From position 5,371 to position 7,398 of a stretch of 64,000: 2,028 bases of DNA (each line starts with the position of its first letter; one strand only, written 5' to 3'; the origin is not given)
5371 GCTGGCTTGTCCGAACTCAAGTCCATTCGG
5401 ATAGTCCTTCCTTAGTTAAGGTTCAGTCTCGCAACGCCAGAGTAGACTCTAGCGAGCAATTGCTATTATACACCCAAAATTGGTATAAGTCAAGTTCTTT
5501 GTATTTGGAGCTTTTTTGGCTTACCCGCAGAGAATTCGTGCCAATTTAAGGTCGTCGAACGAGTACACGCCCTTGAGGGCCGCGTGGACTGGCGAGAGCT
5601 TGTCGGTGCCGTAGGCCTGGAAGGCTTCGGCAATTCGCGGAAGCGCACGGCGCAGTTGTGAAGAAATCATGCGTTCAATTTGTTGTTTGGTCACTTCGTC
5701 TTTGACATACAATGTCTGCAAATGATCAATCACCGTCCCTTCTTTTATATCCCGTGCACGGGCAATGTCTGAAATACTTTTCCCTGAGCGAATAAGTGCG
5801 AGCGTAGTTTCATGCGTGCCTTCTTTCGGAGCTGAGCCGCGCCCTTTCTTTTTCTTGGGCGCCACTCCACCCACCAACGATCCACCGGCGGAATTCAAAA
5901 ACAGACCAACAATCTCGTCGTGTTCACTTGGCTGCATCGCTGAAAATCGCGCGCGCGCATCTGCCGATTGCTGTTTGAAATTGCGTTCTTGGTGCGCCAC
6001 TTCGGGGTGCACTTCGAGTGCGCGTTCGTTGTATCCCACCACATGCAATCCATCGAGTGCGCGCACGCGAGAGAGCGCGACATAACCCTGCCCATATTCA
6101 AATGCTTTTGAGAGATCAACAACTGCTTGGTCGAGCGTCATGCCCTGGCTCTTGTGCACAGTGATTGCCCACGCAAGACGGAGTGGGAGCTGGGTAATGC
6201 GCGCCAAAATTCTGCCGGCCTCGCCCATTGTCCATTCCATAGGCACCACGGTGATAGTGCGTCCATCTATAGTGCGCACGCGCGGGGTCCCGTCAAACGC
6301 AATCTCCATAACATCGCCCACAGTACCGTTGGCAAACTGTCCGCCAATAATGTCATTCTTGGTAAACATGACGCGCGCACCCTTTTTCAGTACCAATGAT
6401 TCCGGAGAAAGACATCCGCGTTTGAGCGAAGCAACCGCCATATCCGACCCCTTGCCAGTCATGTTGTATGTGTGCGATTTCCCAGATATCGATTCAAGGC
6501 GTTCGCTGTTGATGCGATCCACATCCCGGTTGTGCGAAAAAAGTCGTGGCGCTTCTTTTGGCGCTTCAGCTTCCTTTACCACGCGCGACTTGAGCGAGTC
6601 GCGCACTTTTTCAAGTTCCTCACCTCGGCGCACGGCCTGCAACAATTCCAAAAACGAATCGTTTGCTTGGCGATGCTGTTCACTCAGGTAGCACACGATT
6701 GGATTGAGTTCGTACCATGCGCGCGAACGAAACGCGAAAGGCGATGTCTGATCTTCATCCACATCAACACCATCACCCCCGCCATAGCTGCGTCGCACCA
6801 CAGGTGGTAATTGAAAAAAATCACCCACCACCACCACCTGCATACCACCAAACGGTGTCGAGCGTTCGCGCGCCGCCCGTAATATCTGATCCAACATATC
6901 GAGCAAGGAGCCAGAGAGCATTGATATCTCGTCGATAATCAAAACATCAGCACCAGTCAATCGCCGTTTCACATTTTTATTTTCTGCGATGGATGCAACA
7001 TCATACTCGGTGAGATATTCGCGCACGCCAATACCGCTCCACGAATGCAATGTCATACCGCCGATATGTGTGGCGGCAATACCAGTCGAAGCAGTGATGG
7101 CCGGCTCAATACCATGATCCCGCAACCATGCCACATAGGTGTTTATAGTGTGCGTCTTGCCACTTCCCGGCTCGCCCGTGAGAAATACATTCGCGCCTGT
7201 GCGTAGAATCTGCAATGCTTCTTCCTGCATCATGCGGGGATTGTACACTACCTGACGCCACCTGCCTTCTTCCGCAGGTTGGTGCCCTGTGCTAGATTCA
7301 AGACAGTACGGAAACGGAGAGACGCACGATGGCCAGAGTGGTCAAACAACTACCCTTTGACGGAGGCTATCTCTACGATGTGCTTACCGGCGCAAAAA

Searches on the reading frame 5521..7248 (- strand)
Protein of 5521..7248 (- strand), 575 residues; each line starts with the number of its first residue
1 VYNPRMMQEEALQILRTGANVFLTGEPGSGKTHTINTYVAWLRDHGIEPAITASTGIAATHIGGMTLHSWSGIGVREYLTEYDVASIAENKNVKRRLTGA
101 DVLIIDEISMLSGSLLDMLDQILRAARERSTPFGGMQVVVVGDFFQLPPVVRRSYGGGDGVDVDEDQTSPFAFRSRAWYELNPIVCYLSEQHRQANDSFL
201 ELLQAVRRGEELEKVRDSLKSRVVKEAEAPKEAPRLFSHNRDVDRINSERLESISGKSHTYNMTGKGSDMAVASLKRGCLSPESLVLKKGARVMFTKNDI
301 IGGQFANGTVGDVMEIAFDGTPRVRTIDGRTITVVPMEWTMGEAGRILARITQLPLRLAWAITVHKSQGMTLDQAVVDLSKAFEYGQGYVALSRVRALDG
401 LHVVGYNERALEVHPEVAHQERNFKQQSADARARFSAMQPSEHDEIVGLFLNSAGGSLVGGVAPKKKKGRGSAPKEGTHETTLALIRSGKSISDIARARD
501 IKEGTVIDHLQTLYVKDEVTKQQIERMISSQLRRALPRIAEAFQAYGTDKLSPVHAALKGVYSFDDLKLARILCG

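Call 25: search_protein_families(library=pfam, proteins=[window:5521-7248:-], max_evalue=0.001)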
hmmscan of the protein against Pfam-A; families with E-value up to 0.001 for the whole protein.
window:5521-7248:- (575 aa): 10 families
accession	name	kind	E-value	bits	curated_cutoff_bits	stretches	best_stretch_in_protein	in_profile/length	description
PF05970.20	PIF1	-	2.8e-33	115.8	25.9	1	16-210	20-216/223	PIF1-like helicase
PF13245.12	AAA_19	-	1.6e-16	61.2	25.1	1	8-151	1-133/134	AAA domain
PF14493.12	HTH_40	-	1.7e-16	60.7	27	1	478-571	1-89/89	Helix-turn-helix domain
PF13604.12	AAA_30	-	8.1e-15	55.5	27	1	8-151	6-132/191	AAA domain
PF13401.12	AAA_22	-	2e-08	35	27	1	18-142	5-122/130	AAA domain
PF03266.21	NTPase_1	-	4.6e-05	23.8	23.9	0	20-47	1-28/168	NTPase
PF20720.3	nSTAND3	-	4.6e-05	23.6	27.2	1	9-51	8-50/155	Novel STAND NTPase 3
PF07728.20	AAA_5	-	0.00016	22.1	22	1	20-127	1-94/139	AAA domain (dynein-related subfamily)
PF02689.20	Herpes_Helicase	-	0.00095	17.7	27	0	361-397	732-770/808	Helicase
PF13086.12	AAA_11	-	0.00097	19.4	27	0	8-42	6-41/257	AAA domain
